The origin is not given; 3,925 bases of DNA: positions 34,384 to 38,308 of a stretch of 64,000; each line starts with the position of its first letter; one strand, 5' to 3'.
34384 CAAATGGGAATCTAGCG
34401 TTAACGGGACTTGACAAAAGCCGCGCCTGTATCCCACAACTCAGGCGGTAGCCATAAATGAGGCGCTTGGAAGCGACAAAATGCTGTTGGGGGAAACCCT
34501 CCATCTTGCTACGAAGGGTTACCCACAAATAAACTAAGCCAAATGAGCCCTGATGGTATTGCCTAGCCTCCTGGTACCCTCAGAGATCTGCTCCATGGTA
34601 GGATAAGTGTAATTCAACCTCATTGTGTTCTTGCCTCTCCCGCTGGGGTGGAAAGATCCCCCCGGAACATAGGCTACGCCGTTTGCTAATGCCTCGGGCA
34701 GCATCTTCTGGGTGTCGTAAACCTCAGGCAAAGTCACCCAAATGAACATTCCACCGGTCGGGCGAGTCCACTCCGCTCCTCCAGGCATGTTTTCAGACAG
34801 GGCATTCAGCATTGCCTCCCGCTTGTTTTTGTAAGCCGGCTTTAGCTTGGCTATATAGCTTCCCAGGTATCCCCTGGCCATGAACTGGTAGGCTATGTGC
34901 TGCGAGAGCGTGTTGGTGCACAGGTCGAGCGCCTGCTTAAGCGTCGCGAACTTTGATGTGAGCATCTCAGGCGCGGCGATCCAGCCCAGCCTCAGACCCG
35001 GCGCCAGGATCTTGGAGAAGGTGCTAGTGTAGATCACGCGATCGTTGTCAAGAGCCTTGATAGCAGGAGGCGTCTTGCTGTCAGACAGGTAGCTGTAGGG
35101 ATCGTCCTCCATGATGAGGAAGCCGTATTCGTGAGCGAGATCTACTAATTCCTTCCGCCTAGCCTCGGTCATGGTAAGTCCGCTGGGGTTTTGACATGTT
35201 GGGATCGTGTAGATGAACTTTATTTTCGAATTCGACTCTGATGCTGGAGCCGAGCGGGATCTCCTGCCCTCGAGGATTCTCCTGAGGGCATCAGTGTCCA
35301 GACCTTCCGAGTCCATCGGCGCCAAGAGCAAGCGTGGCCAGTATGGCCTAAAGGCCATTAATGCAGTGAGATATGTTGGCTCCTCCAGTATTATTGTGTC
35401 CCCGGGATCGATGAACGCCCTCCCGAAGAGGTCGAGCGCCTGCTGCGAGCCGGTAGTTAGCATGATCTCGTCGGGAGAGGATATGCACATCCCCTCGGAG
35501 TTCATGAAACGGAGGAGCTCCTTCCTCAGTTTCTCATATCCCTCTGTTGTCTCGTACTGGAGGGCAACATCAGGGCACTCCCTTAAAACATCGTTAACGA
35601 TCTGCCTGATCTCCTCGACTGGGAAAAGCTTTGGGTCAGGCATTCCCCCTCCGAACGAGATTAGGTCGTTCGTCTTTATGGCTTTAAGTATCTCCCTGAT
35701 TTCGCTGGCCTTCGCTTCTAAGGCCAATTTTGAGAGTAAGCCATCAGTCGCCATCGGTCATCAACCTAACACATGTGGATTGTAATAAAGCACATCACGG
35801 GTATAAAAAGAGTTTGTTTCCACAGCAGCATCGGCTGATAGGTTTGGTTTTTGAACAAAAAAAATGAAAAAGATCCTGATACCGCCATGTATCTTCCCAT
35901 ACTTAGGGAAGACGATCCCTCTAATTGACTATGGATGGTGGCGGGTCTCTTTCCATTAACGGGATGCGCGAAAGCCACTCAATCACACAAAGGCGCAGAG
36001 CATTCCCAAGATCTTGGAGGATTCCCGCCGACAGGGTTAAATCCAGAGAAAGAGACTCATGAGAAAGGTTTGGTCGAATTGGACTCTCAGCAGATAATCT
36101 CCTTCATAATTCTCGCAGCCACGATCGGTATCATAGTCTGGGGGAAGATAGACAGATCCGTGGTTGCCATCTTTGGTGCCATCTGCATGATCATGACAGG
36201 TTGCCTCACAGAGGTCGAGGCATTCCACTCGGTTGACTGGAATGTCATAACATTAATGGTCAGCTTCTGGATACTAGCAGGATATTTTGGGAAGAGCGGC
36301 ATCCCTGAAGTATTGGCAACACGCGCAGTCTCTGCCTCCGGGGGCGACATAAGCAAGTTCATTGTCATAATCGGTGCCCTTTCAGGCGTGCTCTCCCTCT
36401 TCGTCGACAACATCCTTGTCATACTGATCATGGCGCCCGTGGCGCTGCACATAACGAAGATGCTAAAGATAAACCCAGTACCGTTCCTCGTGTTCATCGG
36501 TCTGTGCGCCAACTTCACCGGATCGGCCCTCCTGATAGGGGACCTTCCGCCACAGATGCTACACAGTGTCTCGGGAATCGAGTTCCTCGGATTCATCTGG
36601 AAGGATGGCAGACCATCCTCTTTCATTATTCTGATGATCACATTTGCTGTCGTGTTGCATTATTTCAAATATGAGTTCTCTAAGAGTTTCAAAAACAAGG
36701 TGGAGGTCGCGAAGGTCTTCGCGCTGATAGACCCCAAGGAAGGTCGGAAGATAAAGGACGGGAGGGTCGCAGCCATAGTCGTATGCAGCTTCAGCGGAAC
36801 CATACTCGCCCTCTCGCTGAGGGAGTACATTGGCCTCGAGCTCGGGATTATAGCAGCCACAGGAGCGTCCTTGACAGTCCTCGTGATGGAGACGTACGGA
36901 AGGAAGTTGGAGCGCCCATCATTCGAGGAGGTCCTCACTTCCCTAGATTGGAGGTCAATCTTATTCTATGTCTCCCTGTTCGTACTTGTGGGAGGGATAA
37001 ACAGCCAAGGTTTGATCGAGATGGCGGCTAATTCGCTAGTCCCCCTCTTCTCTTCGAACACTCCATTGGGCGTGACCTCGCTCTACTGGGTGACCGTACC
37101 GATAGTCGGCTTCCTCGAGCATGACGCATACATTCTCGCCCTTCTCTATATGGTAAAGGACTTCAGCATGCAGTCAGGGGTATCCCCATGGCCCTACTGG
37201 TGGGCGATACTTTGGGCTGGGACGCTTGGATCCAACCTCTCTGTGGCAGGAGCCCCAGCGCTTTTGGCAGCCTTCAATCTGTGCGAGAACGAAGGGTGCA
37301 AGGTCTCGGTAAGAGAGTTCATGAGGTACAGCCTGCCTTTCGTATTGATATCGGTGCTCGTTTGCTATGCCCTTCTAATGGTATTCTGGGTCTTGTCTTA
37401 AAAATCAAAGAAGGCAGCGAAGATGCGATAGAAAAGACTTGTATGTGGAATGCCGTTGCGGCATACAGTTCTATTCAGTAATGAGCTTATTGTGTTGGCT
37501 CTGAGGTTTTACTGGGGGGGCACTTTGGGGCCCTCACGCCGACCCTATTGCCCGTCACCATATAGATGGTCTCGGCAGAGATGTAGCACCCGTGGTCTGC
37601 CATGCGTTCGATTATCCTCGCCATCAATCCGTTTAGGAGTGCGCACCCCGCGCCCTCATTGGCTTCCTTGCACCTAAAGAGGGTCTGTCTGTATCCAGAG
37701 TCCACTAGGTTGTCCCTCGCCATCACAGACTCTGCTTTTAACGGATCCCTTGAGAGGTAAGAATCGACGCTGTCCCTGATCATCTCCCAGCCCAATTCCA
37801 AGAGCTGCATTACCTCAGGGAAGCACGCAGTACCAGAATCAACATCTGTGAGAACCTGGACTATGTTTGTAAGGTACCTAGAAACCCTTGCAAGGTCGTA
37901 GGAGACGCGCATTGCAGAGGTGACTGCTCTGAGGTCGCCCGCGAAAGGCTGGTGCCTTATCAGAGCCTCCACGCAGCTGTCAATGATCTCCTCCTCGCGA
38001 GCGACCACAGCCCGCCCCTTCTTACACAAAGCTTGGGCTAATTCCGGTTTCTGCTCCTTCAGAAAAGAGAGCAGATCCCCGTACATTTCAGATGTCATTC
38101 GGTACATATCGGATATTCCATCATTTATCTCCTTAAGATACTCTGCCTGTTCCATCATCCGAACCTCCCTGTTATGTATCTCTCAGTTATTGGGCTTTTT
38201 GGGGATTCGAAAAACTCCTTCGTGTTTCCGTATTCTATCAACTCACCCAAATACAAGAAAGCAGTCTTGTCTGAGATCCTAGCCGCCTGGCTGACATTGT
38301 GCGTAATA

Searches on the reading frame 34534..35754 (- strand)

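Call 60: search_protein_families(library=pfam, proteins=[window:34534-35754:-], max_evalue=0.001)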
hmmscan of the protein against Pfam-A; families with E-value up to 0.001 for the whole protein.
window:34534-35754:- (406 aa): 2 families
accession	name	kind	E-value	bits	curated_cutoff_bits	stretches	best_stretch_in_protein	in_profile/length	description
PF00155.27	Aminotran_1_2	-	1.7e-31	110.2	19.7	1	45-393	18-357/361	Aminotransferase class I and II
PF12897.13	Asp_aminotransf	-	1.1e-10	41.4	27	1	141-395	147-403/421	Aspartate amino-transferase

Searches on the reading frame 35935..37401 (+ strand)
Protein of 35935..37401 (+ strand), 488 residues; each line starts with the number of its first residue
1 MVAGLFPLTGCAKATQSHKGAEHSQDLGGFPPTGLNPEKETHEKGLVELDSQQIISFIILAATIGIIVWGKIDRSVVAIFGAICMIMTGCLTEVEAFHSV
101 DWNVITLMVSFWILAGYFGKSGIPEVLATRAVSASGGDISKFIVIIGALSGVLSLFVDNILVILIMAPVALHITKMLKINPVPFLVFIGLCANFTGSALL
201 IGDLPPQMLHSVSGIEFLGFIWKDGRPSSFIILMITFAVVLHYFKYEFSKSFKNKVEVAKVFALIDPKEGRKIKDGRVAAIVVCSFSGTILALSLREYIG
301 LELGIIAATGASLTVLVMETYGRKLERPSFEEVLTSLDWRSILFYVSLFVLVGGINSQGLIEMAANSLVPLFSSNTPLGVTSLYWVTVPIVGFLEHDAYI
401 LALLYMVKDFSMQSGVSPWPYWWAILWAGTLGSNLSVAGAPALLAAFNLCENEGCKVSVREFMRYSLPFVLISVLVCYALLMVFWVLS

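Call 60: search_protein_families(library=pfam, proteins=[window:35935-37401:+], max_evalue=0.001)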
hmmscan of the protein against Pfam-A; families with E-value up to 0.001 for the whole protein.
window:35935-37401:+ (488 aa): 2 families
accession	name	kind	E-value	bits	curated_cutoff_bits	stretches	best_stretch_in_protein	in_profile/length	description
PF03600.22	CitMHS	-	5.2e-52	177.5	31.9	1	66-426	3-334/336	Citrate transporter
PF06808.19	DctM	-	5.8e-06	25.8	23.8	1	59-193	224-363/413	Tripartite ATP-independent periplasmic transporter, DctM component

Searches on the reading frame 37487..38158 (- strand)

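Call 65: search_protein_families(library=pfam, proteins=[window:37487-38158:-], max_evalue=0.001)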
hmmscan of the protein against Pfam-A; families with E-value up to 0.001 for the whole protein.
window:37487-38158:- (223 aa): 1 family
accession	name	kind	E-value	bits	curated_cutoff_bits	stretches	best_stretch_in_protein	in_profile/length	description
PF01895.24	PhoU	-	8.5e-25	87.4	23.5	2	15-101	1-87/89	PhoU domain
